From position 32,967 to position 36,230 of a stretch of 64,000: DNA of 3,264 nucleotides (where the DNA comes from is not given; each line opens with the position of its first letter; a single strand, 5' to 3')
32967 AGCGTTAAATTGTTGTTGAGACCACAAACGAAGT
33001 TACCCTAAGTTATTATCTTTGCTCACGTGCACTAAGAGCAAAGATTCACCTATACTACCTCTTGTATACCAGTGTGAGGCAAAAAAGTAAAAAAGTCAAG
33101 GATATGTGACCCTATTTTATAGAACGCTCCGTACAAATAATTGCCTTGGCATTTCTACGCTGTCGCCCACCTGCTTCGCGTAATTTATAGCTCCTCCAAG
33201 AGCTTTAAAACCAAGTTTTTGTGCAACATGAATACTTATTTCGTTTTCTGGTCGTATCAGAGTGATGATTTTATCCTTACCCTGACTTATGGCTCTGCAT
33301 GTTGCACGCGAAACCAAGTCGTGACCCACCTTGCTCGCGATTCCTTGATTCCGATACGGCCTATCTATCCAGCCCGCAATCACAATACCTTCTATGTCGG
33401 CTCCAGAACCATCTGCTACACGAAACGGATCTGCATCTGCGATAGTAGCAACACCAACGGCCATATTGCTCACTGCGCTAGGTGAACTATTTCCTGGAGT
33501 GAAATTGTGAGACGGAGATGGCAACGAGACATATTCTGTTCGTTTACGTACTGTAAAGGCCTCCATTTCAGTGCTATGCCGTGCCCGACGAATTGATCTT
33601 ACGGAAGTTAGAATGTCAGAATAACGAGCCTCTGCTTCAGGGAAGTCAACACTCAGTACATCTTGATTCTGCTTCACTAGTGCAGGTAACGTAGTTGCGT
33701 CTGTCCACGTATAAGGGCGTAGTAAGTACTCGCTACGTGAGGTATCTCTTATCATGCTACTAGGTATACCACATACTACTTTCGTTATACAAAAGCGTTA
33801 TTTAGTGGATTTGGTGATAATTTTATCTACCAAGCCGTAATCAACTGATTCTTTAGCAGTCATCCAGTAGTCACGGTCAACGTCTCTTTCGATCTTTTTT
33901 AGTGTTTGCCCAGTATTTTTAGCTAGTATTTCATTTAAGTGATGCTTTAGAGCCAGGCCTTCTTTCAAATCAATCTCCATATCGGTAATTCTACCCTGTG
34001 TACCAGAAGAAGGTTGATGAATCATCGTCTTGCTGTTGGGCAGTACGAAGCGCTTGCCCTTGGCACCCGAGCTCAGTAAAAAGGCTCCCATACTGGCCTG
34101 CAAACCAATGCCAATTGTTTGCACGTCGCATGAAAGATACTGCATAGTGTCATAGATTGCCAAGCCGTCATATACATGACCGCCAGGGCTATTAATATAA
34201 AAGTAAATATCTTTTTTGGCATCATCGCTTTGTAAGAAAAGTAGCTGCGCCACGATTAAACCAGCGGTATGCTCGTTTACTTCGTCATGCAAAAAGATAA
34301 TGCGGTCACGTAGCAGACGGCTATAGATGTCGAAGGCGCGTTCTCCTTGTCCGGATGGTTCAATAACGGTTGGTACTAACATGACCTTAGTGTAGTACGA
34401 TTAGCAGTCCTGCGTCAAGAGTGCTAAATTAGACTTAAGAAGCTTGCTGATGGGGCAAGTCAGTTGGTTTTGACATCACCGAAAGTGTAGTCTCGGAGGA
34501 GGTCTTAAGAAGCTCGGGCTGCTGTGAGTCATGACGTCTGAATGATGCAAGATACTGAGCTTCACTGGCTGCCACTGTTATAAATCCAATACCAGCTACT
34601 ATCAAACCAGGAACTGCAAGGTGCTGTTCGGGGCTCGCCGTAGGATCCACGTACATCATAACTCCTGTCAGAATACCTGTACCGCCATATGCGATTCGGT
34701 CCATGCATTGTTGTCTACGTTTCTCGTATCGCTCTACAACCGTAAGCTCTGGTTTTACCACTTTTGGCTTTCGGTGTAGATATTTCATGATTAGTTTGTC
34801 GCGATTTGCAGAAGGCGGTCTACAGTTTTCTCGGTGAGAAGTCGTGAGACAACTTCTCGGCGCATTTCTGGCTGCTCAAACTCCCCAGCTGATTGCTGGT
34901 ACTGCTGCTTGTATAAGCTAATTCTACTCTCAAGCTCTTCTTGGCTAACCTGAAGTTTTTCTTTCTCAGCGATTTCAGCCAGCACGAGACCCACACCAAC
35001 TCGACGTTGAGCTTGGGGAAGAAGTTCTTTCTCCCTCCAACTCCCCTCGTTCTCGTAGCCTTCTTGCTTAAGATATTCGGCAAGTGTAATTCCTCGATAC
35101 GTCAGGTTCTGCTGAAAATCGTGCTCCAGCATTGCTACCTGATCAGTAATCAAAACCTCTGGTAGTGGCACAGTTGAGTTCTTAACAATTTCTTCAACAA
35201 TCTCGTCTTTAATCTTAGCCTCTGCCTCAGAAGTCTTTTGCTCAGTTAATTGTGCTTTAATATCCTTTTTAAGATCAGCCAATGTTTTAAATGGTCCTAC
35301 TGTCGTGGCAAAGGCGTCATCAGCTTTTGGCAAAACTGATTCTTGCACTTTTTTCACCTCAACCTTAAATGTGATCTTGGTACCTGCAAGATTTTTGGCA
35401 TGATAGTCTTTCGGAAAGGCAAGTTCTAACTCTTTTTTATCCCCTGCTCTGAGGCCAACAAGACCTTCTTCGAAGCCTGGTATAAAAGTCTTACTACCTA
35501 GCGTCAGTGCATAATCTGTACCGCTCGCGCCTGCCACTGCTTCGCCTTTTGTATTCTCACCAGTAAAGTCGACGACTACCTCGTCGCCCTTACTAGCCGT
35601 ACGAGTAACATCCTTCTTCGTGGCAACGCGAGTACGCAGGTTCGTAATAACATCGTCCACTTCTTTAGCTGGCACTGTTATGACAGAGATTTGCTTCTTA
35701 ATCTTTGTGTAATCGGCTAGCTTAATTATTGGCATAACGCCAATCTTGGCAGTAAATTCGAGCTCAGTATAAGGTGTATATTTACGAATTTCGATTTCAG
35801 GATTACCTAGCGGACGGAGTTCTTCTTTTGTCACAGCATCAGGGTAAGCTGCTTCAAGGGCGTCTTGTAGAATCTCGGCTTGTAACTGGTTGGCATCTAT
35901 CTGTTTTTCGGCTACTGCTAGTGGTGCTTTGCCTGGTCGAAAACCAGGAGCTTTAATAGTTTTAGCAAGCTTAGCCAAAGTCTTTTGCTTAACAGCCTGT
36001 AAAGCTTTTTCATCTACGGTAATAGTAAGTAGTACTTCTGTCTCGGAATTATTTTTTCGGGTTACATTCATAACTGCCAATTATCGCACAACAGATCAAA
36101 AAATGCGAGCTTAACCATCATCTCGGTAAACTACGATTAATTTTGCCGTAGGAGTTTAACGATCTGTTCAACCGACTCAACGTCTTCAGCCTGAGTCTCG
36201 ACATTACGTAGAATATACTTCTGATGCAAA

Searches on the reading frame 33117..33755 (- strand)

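Call 7: search_protein_families(library=pfam, proteins=[window:33117-33755:-])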
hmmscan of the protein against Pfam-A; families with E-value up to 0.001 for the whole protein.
window:33117-33755:- (212 aa): 2 families
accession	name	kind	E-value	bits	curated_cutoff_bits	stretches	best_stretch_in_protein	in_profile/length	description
PF13302.13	Acetyltransf_3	-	4.7e-08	34.3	25.4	1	11-184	3-138/138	Acetyltransferase (GNAT) domain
PF00583.31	Acetyltransf_1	-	6.7e-05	23.6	20.7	1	99-183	44-116/116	Acetyltransferase (GNAT) family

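Call 8: search_protein_families(library=ncbifam, proteins=[window:33117-33755:-])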
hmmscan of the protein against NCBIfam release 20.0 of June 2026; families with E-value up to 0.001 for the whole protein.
window:33117-33755:- (212 aa): 0 families

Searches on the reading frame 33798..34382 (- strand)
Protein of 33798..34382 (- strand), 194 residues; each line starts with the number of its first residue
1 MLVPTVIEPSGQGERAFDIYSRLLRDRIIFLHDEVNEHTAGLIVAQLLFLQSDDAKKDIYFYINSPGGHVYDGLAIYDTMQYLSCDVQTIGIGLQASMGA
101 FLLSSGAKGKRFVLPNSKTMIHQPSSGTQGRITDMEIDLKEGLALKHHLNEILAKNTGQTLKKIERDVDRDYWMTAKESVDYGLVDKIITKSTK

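Call 7: search_protein_families(library=pfam, proteins=[window:33798-34382:-])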
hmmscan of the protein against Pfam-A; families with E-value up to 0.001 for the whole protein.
window:33798-34382:- (194 aa): 1 family
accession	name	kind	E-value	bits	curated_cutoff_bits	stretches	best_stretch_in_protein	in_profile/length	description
PF00574.28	CLP_protease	-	1.5e-77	260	20.2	1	12-191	2-181/182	Clp protease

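Call 8: search_protein_families(library=ncbifam, proteins=[window:33798-34382:-])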
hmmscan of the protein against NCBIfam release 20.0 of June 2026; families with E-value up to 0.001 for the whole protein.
window:33798-34382:- (194 aa): 11 families
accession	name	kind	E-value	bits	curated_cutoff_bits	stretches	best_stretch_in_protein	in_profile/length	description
NF001368.0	PRK00277.1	subfamily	3.9e-89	297.9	249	1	2-193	8-199/203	ATP-dependent Clp protease proteolytic subunit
TIGR00493.1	clpP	equivalog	2.3e-86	288.5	308.6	1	2-191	3-192/192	ATP-dependent Clp endopeptidase proteolytic subunit ClpP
NF009203.0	PRK12551.1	equivalog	2.4e-78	262.4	359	1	2-192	1-191/196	ATP-dependent Clp protease proteolytic subunit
NF009205.0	PRK12553.1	subfamily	1.2e-71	240.7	228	1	3-192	14-205/211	ATP-dependent Clp protease proteolytic subunit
NF011091.0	PRK14514.1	equivalog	1.5e-66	224.2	361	1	2-192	30-220/221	ATP-dependent Clp endopeptidase proteolytic subunit ClpP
NF011090.0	PRK14513.1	equivalog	2.4e-66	223.4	347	1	2-192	3-193/201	ATP-dependent Clp protease proteolytic subunit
NF011089.0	PRK14512.1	equivalog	6.9e-52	176.1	251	1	21-192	23-194/200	ATP-dependent Clp protease proteolytic subunit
NF009204.0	PRK12552.1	equivalog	4.4e-49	166.9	263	1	18-192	22-215/225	ATP-dependent Clp protease proteolytic subunit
NF045540.1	scaf_prot_MCP1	exception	2e-26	92.9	475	1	29-191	4-163/652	ClpP-like prohead protease/major capsid protein fusion protein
NF045542.1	Clp_rel_HeadMat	equivalog_domain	2.2e-22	79.7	120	1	30-188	4-165/165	head maturation protease, ClpP-related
TIGR00706.1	SppA_dom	equivalog_domain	0.00074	19.2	155.45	0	46-108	22-85/208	signal peptide peptidase SppA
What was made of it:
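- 33798..34382 (-): clpP, 194 aa. calls 7 and 8 (PF00574, E = 1.5e-77)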

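Call 39: find_homologous_proteins(query=window:33798-34382:-, max_evalue=1e-40)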
Query window:33798-34382:- (194 aa): 7999 proteins with E <= 1e-40 among 8000 candidates; the best 120 are listed.
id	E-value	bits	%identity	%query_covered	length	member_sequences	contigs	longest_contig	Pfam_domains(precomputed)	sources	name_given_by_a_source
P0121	2.3e-123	427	100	100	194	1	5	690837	PF00574.29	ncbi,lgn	-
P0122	2.3e-110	385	88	100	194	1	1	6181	PF00574.29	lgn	-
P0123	1.1e-109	383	88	99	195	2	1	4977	PF00574.29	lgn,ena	-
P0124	2.9e-109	381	88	100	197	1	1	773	PF00574.29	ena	-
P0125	4.3e-109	381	86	100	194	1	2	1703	PF00574.29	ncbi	-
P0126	5.2e-109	380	88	100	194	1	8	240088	PF00574.29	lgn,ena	-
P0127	5.3e-109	380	87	98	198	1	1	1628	PF00574.29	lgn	-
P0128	5.8e-109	380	89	100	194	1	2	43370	PF00574.29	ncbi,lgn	-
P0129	6.1e-109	380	87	100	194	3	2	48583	PF00574.29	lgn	-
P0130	1.1e-108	379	88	100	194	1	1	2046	PF00574.29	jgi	jgi:ATP-dependent Clp protease protease subunit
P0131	1.6e-108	379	88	100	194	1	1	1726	PF00574.29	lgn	-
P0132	1.9e-108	379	87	100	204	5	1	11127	PF00574.29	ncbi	-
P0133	2.8e-108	378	88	99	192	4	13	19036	PF00574.29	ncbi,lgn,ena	-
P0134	4.6e-108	377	87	99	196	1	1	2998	PF00574.29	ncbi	-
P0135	1.2e-107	376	86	100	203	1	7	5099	PF00574.29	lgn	-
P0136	1.2e-107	376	89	99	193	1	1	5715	PF00574.29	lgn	-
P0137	1.4e-107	376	87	99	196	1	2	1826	PF00574.29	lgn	-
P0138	1.5e-107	376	85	100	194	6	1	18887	PF00574.29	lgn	-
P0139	2.1e-107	375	87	100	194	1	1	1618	PF00574.29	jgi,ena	-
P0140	2.7e-107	375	88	98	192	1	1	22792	PF00574.29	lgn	-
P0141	8.1e-107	373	88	99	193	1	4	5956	PF00574.29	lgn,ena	-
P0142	8.6e-107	373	88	99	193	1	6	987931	PF00574.29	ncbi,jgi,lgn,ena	jgi:ATP-dependent Clp protease protease subunit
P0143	1.2e-106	373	88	99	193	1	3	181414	PF00574.29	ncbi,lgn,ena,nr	ncbi:ATP-dependent Clp protease proteolytic subunit [Candidatus Nomurabacteria bacterium]|nr:ATP-dep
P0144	1.6e-106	372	85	100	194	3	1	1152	PF00574.29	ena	-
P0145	2.0e-106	372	86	100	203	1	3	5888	PF00574.29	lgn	-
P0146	2.2e-106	372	88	99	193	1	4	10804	PF00574.29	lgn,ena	-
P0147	2.6e-106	372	87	100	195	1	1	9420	PF00574.29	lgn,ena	-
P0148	4.3e-106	371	87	99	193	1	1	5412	PF00574.29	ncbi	-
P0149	5.5e-106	371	86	99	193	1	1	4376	PF00574.29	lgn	-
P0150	8.4e-106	370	87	99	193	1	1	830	PF00574.29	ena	-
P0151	9.4e-106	370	86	100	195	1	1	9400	PF00574.29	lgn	-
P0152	1.2e-105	369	86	100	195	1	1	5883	PF00574.29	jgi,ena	-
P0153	1.3e-105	369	87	98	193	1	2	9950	PF00574.29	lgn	-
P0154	2.2e-105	369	85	100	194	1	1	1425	PF00574.29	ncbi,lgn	-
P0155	3.2e-105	368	85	100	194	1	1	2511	PF00574.29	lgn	-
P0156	4.8e-105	367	86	98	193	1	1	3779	PF00574.29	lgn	-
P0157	5.9e-105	367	84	100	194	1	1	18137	PF00574.29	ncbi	-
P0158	9.6e-105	367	84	100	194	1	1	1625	PF00574.29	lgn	-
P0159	1.1e-104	366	85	100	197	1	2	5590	PF00574.29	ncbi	-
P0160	7.8e-104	364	85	100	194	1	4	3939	PF00574.29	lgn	-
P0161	1.1e-103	363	85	100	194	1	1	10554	PF00574.29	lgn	-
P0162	1.7e-103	362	84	100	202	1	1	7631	PF00574.29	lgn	-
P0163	7.1e-103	360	84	99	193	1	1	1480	PF00574.29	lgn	-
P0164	5.0e-102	358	83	99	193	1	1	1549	PF00574.29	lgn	-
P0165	2.6e-101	355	82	100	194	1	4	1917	PF00574.29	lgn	-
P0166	2.8e-100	352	81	100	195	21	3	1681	PF00574.29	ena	-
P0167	3.8e-99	348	81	100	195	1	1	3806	PF00574.29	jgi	-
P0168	8.1e-99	347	80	100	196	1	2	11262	PF00574.29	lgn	-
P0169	1.1e-98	347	79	100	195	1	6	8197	PF00574.29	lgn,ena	-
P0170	1.8e-98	346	80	98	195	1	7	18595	PF00574.29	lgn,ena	-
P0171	4.5e-97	341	80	98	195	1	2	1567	PF00574.29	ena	-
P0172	5.5e-97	341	78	100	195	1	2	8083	PF00574.29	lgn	-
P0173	1.2e-96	340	76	99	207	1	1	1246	PF00574.29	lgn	-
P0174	1.3e-96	340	80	100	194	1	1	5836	PF00574.29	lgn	-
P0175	2.8e-96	339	78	100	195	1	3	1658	PF00574.29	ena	-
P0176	7.5e-96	338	78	100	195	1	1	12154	PF00574.29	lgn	-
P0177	1.3e-95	337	78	100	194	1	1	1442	PF00574.29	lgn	-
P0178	1.4e-95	337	78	100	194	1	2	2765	PF00574.29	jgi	jgi:ATP-dependent Clp protease protease subunit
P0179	3.9e-95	335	78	100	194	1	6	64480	PF00574.29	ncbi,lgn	-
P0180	2.2e-94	333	77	100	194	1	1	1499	PF00574.29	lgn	-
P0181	4.3e-94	332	78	98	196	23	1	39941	PF00574.29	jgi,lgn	jgi:ATP-dependent Clp protease protease subunit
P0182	1.2e-93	330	77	100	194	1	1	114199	PF00574.29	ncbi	ncbi:MAG: ATP-dependent Clp protease proteolytic subunit [Candidatus Saccharimonadales bacterium]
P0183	1.2e-93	330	77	99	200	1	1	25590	PF00574.29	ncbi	-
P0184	1.5e-93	330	78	99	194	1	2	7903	PF00574.29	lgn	-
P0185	1.9e-93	330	77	100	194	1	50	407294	PF00574.29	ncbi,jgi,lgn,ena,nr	ncbi:ATP-dependent Clp protease proteolytic subunit [Candidatus Nomurabacteria bacterium]|jgi:ATP-de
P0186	2.7e-93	329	76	100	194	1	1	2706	PF00574.29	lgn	-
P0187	2.7e-93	329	75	100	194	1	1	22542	PF00574.29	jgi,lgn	-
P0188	3.3e-93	329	77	100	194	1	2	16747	PF00574.29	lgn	-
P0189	4.3e-93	329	76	100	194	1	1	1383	PF00574.29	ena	-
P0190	5.2e-93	328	76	100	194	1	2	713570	PF00574.29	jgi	jgi:ATP-dependent Clp protease protease subunit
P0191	5.3e-93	328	76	98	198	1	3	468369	PF00574.29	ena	-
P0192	5.4e-93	328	76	99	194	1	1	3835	PF00574.29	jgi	jgi:ATP-dependent Clp protease protease subunit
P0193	5.5e-93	328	77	97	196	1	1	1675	PF00574.29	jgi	jgi:ATP-dependent Clp protease protease subunit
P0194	5.9e-93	328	77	98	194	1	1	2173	PF00574.29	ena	-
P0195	6.0e-93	328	76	100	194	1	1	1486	PF00574.29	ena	-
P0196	6.7e-93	328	76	98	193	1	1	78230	PF00574.29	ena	-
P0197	7.0e-93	328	76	98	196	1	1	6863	PF00574.29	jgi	jgi:ATP-dependent Clp protease protease subunit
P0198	7.8e-93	328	77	99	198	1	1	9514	PF00574.29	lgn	-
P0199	8.4e-93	328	76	97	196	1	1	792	PF00574.29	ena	-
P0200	8.6e-93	328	75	98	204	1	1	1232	PF00574.29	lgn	-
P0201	9.0e-93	327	76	98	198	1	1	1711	PF00574.29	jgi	jgi:ATP-dependent Clp protease, protease subunit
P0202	9.1e-93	327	76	100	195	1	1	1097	PF00574.29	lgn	-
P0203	9.6e-93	327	75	98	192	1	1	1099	PF00574.29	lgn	-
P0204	1.0e-92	327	75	98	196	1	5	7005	PF00574.29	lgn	-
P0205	1.1e-92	327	77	98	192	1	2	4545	PF00574.29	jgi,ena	-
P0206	1.1e-92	327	77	98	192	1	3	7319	PF00574.29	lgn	-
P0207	1.2e-92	327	75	99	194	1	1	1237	PF00574.29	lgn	-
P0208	1.2e-92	327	77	98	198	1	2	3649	PF00574.29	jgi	-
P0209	1.2e-92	327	76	98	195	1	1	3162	PF00574.29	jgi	jgi:ATP-dependent Clp protease protease subunit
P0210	1.2e-92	327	77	98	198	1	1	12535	PF00574.29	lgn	-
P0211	1.3e-92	327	75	100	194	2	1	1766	PF00574.29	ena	-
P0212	1.4e-92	327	77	100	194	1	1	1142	PF00574.29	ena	-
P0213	1.6e-92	327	76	97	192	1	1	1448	PF00574.29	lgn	-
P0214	1.8e-92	326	76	100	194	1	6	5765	PF00574.29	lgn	-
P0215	1.9e-92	326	77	97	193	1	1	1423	PF00574.29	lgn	-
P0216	2.2e-92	326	74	99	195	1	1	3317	PF00574.29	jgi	jgi:ATP-dependent Clp protease protease subunit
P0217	2.5e-92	326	76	100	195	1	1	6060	PF00574.29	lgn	-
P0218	2.6e-92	326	74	98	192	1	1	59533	PF00574.29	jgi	jgi:ATP-dependent Clp protease, protease subunit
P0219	2.6e-92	326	76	98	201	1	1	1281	PF00574.29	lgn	-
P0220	2.8e-92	326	77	100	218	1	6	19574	PF00574.29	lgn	-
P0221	3.1e-92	326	76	100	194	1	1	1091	PF00574.29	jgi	jgi:ATP-dependent Clp protease protease subunit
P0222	3.3e-92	326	77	97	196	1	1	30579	PF00574.29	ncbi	-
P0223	3.6e-92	326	75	98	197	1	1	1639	PF00574.29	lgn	-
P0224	3.7e-92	325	77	97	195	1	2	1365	PF00574.29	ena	-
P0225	3.7e-92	325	75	100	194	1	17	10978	PF00574.29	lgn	-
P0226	3.7e-92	325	76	100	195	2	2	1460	PF00574.29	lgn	-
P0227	3.8e-92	325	75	98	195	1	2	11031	PF00574.29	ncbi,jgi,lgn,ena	ncbi:MAG: ATP-dependent Clp protease proteolytic subunit [Candidatus Saccharibacteria bacterium]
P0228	3.9e-92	325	75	100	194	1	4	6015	PF00574.29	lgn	-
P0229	4.0e-92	325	77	100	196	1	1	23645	PF00574.29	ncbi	-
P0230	4.0e-92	325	75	100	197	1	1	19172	PF00574.29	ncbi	-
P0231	4.1e-92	325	75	98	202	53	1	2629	PF00574.29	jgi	-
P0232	4.2e-92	325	75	95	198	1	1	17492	PF00574.29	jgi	jgi:ATP-dependent Clp protease protease subunit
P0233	4.4e-92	325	76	100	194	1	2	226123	PF00574.29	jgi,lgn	jgi:ATP-dependent Clp protease protease subunit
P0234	4.6e-92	325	75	98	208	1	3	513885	PF00574.29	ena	-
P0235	4.6e-92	325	75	98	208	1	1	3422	PF00574.29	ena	-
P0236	4.8e-92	325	76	100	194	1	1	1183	PF00574.29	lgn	-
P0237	5.0e-92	325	76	100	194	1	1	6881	PF00574.29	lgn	-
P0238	5.3e-92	325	74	100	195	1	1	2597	PF00574.29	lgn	-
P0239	6.1e-92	325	75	99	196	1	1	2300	PF00574.29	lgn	-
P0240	6.2e-92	325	75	98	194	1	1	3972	PF00574.29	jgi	jgi:ATP-dependent Clp protease, protease subunit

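Call 40: find_encoding_contigs(protein=P0121, flank=600, max_places=5)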
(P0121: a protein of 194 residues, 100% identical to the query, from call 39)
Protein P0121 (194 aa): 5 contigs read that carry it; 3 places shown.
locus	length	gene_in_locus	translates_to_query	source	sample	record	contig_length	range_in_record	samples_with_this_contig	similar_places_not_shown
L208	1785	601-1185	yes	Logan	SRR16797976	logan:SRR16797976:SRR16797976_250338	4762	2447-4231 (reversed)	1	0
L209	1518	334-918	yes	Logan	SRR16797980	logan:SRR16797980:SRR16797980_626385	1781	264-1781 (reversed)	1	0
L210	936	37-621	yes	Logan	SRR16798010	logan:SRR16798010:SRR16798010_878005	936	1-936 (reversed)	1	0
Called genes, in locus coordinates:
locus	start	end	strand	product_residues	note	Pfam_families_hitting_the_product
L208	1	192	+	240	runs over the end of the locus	?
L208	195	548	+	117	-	-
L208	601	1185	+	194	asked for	PF00574:CLP_protease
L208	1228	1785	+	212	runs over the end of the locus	PF13302:Acetyltransf_3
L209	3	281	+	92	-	?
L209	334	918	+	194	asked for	PF00574:CLP_protease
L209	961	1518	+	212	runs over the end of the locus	PF13302:Acetyltransf_3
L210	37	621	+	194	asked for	PF00574:CLP_protease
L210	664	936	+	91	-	?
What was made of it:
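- Tried and rejected: The exact ClpP of the window is listed on a 690,837-bp NCBI contig (call 39), but the contig look-up returned only short Logan contigs (call 40).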

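Call 41: find_encoding_contigs(protein=P0142, flank=1500, max_places=2)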
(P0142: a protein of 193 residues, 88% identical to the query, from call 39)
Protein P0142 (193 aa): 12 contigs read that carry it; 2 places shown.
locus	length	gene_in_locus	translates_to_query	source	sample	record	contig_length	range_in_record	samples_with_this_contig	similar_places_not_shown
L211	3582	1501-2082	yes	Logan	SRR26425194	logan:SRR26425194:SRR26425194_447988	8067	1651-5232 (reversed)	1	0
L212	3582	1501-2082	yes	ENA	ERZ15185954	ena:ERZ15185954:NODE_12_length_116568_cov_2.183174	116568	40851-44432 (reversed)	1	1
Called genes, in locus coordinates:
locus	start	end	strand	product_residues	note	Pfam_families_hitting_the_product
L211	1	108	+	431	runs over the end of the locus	PF13393:tRNA-synt_His, PF00587:tRNA-synt_2b, PF03129:HGTP_anticodon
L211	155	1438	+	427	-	PF05697:Trigger_N, PF00254:FKBP_C, PF05698:Trigger_C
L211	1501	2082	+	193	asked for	PF00574:CLP_protease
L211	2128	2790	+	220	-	-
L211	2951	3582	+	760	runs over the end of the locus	?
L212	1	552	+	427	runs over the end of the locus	PF05697:Trigger_N, PF00254:FKBP_C, PF05698:Trigger_C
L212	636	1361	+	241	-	-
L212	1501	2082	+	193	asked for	PF00574:CLP_protease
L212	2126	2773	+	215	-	PF13302:Acetyltransf_3, PF00583:Acetyltransf_1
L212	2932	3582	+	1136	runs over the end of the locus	PF04563:RNA_pol_Rpb2_1, PF04561:RNA_pol_Rpb2_2, PF04565:RNA_pol_Rpb2_3, PF10385:RNA_pol_Rpb2_45, PF00562:RNA_pol_Rpb2_6, PF04560:RNA_pol_Rpb2_7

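Call 42: find_encoding_contigs(protein=P0185, flank=1500, max_places=2)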
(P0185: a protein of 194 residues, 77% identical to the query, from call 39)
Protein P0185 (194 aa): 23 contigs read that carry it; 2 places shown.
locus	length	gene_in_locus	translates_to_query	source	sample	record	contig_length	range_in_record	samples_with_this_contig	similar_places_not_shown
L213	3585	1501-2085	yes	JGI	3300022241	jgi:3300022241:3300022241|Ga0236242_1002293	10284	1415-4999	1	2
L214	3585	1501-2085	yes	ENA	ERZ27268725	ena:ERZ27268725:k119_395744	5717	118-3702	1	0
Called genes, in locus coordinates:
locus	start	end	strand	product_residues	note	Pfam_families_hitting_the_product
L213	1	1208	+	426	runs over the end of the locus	PF05697:Trigger_N, PF00254:FKBP_C, PF05698:Trigger_C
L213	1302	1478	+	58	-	-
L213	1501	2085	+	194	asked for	PF00574:CLP_protease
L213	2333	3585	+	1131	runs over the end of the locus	PF04563:RNA_pol_Rpb2_1, PF04561:RNA_pol_Rpb2_2, PF04565:RNA_pol_Rpb2_3, PF10385:RNA_pol_Rpb2_45, PF00562:RNA_pol_Rpb2_6, PF04560:RNA_pol_Rpb2_7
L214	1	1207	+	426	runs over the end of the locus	PF05697:Trigger_N, PF00254:FKBP_C, PF05698:Trigger_C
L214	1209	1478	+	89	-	-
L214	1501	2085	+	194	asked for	PF00574:CLP_protease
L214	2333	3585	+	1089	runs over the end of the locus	?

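Call 43: find_encoding_contigs(protein=P0190, flank=1500, max_places=2)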
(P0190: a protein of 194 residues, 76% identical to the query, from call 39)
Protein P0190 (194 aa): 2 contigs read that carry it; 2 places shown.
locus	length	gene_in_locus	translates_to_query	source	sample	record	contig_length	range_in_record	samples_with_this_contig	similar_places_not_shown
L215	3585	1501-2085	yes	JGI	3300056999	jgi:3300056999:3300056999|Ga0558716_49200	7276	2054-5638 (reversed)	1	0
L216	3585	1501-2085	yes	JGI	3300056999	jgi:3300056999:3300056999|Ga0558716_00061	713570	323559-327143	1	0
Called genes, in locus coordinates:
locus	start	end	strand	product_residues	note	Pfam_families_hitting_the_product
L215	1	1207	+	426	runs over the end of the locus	PF05697:Trigger_N, PF00254:FKBP_C, PF05698:Trigger_C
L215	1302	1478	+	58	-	-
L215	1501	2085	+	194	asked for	PF00574:CLP_protease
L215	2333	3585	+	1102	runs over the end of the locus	?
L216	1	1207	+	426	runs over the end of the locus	PF05697:Trigger_N, PF00254:FKBP_C, PF05698:Trigger_C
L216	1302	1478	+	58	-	-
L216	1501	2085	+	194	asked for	PF00574:CLP_protease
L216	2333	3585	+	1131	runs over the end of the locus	PF04563:RNA_pol_Rpb2_1, PF04561:RNA_pol_Rpb2_2, PF04565:RNA_pol_Rpb2_3, PF10385:RNA_pol_Rpb2_45, PF00562:RNA_pol_Rpb2_6, PF04560:RNA_pol_Rpb2_7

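Call 44: find_encoding_contigs(protein=P0234, flank=1500, max_places=2)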
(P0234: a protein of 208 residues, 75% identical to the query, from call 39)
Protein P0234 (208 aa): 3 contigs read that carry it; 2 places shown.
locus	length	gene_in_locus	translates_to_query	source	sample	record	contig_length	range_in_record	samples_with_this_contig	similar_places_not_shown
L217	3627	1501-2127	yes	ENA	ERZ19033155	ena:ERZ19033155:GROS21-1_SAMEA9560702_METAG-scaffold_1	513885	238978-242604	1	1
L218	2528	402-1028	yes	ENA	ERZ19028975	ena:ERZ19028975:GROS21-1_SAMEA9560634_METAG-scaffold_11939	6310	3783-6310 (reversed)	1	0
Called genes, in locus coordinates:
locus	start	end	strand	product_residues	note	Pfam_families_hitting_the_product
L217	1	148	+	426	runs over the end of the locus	PF13393:tRNA-synt_His, PF00587:tRNA-synt_2b, PF03129:HGTP_anticodon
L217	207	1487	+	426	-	PF05697:Trigger_N, PF00254:FKBP_C, PF05698:Trigger_C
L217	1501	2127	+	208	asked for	PF00574:CLP_protease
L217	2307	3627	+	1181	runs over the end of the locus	PF04563:RNA_pol_Rpb2_1, PF04561:RNA_pol_Rpb2_2, PF04565:RNA_pol_Rpb2_3, PF10385:RNA_pol_Rpb2_45, PF00562:RNA_pol_Rpb2_6, PF04560:RNA_pol_Rpb2_7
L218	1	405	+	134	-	?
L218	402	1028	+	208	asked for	PF00574:CLP_protease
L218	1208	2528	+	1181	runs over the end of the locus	PF04563:RNA_pol_Rpb2_1, PF04561:RNA_pol_Rpb2_2, PF04565:RNA_pol_Rpb2_3, PF10385:RNA_pol_Rpb2_45, PF00562:RNA_pol_Rpb2_6, PF04560:RNA_pol_Rpb2_7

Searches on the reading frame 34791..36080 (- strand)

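Call 7: search_protein_families(library=pfam, proteins=[window:34791-36080:-])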
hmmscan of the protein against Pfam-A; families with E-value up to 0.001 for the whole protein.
window:34791-36080:- (429 aa): 3 families
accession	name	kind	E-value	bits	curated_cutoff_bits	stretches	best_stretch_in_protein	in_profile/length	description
PF05697.18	Trigger_N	-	2.7e-33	115.7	22.2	1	4-148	1-144/144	Bacterial trigger factor protein (TF)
PF05698.19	Trigger_C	-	3.8e-27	95.8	22.7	1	266-424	1-161/162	Bacterial trigger factor protein (TF) C-terminus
PF00254.34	FKBP_C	-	7e-16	58.8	21.1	1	160-242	3-93/94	FKBP-type peptidyl-prolyl cis-trans isomerase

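Call 8: search_protein_families(library=ncbifam, proteins=[window:34791-36080:-])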
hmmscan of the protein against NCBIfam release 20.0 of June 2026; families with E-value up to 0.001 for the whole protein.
window:34791-36080:- (429 aa): 2 families
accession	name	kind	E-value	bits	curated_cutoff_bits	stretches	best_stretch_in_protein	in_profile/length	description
TIGR00115.1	tig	equivalog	5.8e-116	387.7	180.2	1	15-424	2-410/410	trigger factor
NF045969.1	trig_like_plasma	equivalog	0.0005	19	140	1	261-426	226-387/399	trigger factor-related chaperone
